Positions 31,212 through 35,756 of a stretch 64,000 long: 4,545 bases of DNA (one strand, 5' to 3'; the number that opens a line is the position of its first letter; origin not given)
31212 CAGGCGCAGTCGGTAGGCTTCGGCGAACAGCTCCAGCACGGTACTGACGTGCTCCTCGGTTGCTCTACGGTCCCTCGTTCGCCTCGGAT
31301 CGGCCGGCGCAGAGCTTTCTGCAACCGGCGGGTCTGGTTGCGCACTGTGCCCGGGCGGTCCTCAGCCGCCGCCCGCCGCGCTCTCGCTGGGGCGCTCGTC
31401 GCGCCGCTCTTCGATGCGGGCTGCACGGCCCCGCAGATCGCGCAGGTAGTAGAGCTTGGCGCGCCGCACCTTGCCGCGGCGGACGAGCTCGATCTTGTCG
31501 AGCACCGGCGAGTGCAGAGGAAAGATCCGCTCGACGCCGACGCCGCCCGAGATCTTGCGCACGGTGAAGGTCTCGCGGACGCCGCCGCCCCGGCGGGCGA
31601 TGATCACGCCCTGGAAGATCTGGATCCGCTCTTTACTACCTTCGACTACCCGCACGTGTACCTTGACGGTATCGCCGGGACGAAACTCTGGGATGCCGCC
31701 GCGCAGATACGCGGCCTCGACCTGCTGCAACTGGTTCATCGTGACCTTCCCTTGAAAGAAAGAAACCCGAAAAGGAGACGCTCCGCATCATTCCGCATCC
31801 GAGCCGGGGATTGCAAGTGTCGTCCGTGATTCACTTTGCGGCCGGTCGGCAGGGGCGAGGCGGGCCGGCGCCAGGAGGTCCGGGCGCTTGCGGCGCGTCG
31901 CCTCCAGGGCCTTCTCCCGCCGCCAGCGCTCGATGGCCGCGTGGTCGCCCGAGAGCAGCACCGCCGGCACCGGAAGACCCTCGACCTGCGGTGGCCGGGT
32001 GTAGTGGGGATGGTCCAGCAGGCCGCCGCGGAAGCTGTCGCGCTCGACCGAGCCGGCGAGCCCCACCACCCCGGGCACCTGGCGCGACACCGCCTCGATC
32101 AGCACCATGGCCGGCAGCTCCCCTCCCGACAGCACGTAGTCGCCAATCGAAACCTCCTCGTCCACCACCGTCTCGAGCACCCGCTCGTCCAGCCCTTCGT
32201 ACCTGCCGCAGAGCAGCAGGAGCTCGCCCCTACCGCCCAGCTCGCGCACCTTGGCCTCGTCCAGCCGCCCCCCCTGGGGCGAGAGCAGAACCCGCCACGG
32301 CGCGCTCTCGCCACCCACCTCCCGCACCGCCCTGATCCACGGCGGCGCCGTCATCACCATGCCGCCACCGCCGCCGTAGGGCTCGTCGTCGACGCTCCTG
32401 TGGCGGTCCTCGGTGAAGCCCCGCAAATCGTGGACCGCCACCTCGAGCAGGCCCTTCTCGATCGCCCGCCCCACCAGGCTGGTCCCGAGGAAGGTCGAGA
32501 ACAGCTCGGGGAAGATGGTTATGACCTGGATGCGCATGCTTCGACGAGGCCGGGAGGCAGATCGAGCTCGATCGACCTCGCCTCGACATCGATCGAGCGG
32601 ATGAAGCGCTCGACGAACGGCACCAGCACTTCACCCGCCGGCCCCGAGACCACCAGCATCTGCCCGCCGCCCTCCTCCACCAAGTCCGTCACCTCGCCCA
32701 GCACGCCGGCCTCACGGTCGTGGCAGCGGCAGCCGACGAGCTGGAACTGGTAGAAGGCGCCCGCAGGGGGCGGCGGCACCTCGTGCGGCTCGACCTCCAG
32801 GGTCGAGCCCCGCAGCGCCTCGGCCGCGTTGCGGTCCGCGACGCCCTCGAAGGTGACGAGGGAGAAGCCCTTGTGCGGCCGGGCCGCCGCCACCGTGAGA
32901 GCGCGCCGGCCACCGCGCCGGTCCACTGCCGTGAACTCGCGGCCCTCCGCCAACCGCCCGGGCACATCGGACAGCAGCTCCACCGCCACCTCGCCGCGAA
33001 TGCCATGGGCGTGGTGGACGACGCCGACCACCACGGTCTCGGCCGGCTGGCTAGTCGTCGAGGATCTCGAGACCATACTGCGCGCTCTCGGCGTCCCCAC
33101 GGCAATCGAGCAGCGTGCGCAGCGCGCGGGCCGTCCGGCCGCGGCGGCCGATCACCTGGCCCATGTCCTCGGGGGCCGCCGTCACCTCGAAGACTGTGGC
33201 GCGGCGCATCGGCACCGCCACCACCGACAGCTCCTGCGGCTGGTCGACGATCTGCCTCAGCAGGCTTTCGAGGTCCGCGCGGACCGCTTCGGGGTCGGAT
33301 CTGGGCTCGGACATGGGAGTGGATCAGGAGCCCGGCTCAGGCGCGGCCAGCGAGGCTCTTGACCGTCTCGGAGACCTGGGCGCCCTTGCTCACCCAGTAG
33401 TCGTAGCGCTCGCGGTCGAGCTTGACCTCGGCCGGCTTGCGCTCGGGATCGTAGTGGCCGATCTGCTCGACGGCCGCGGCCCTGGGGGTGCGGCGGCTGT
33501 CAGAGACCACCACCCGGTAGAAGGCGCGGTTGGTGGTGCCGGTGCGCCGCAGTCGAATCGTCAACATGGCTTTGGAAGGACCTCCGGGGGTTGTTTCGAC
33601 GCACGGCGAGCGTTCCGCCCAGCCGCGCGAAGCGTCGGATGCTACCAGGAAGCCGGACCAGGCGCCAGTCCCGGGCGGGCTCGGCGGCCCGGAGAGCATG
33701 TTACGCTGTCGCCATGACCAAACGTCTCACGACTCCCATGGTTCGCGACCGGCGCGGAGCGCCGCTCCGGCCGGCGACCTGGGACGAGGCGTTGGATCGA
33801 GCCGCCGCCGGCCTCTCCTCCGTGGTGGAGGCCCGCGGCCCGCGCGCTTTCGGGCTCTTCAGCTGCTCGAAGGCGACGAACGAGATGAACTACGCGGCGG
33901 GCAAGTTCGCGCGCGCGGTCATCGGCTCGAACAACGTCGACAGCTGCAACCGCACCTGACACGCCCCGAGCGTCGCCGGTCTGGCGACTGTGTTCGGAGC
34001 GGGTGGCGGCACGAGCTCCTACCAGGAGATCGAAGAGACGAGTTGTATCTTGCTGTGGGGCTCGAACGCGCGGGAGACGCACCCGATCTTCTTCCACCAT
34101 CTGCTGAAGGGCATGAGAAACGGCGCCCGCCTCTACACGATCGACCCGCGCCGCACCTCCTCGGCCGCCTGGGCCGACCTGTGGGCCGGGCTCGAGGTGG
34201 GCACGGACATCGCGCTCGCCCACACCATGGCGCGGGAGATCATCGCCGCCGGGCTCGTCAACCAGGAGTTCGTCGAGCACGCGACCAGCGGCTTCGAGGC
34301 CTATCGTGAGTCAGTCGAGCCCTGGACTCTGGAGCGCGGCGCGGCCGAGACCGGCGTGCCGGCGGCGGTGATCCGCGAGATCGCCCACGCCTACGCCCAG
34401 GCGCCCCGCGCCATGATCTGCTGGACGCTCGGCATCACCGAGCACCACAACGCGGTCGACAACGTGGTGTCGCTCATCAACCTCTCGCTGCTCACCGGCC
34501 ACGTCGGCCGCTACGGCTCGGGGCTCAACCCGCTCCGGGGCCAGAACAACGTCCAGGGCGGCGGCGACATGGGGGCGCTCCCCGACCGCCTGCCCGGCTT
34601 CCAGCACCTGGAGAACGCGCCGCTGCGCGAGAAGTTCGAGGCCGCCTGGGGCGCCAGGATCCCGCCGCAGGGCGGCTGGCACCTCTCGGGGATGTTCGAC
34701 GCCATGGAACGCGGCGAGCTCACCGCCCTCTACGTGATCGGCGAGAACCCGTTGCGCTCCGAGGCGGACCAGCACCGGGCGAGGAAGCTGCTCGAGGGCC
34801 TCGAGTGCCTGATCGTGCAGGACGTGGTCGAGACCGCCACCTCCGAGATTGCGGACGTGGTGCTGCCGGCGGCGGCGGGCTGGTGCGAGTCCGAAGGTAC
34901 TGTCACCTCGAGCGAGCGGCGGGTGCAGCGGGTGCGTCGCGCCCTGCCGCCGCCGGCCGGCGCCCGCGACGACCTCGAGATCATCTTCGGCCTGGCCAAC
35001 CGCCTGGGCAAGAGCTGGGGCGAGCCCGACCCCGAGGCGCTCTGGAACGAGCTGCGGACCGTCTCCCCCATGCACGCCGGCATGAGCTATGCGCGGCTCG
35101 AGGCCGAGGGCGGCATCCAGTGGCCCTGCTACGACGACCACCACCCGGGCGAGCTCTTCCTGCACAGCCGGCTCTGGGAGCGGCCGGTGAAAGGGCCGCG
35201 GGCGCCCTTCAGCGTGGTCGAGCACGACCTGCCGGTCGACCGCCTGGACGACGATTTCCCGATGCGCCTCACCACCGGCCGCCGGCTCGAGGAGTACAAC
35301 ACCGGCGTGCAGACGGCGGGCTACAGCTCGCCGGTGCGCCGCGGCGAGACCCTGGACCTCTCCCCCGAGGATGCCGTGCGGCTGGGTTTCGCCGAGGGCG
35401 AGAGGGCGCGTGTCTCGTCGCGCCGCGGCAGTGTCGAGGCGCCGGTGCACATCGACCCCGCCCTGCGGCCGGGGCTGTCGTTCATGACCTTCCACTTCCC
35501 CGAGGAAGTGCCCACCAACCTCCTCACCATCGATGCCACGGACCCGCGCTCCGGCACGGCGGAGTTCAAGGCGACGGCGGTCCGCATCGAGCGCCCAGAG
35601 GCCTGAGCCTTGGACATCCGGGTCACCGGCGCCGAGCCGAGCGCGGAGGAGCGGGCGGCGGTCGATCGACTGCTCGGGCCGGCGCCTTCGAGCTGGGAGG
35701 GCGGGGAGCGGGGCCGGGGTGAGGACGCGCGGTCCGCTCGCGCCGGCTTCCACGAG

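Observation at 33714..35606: Selenocysteine-type formate dehydrogenase: in-frame UGA plus SECIS-like hairpin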

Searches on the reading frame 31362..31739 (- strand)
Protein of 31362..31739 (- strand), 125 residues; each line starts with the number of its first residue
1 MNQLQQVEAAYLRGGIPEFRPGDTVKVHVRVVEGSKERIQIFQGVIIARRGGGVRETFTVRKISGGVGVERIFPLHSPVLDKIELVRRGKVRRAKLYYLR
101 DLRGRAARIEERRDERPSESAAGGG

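Call 44: search_protein_families(library=pfam, proteins=[window:31362-31739:-], max_evalue=0.00001)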
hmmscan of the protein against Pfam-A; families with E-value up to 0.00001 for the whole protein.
window:31362-31739:- (125 aa): 1 family
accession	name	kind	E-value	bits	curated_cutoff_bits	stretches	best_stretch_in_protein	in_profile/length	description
PF01245.26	Ribosomal_L19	-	2.3e-50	169.6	22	1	4-112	3-111/111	Ribosomal protein L19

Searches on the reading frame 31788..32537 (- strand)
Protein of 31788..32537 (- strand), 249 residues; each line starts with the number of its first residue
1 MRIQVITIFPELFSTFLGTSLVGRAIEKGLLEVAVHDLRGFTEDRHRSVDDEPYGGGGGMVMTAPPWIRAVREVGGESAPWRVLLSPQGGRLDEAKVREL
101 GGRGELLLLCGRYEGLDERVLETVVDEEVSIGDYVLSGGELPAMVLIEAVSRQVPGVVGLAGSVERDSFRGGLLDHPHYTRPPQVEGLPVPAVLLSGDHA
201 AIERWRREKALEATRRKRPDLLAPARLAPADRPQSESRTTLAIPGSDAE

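Call 9: search_protein_families(library=pfam, proteins=[window:31788-32537:-])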
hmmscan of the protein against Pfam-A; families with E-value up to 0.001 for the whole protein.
window:31788-32537:- (249 aa): 1 family
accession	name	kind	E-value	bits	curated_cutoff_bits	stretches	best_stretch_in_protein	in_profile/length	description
PF01746.26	tRNA_m1G_MT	-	1.6e-61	207.9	27.3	1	23-219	2-195/195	tRNA (Guanine-1)-methyltransferase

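Call 27: find_encoding_contigs(protein=window:31788-32537:-, flank=2000, max_places=3)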
Protein window:31788-32537:- (249 aa): no gene with exactly this product is on record in the collection.

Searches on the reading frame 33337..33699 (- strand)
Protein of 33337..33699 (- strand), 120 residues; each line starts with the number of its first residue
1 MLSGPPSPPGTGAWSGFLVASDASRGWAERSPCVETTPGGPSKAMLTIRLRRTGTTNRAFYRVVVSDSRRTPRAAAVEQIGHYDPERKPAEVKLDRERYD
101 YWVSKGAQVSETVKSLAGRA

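Call 9: search_protein_families(library=pfam, proteins=[window:33337-33699:-])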
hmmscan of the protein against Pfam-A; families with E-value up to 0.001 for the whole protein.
window:33337-33699:- (120 aa): 1 family
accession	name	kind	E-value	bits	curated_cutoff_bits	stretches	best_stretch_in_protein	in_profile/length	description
PF00886.24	Ribosomal_S16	-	6.4e-20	71.3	27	1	52-110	1-62/62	Ribosomal protein S16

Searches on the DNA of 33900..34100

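Call 37: search_rna_families(source=window, start=33900, end=34100, threshold=evalue, max_evalue=10)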
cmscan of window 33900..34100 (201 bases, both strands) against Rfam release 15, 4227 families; matches with E-value up to 10: 2.
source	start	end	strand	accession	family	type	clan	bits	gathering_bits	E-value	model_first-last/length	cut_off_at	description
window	33954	34015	+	RF01989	SECIS_3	Cis-reg;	-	18.4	63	0.088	1-59/59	no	Selenocysteine insertion sequence 3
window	34087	34100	-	RF01549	TB8Cs2H1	Gene; snRNA; snoRNA; HACA-box;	-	13.5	40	3.1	52-65/65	5'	Trypanosomatid snoRNA TB8Cs2H1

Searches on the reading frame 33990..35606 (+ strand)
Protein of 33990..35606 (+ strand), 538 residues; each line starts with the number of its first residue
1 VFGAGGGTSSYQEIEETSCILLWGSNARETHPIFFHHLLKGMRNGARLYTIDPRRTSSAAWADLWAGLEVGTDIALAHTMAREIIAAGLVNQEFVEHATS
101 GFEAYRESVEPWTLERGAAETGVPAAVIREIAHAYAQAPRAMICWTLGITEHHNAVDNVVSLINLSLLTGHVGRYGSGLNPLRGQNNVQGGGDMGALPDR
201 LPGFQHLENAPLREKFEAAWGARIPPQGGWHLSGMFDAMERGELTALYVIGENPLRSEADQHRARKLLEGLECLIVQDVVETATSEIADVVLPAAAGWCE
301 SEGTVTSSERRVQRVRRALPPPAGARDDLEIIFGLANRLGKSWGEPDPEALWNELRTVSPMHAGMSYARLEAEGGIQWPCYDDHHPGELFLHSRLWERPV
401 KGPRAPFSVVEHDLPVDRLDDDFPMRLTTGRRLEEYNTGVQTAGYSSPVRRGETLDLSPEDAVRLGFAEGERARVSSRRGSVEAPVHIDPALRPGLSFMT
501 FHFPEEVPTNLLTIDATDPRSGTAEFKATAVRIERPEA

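Call 26: find_encoding_contigs(protein=window:33990-35606:+, flank=10000, max_places=4)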
Protein window:33990-35606:+ (538 aa): no gene with exactly this product is on record in the collection.
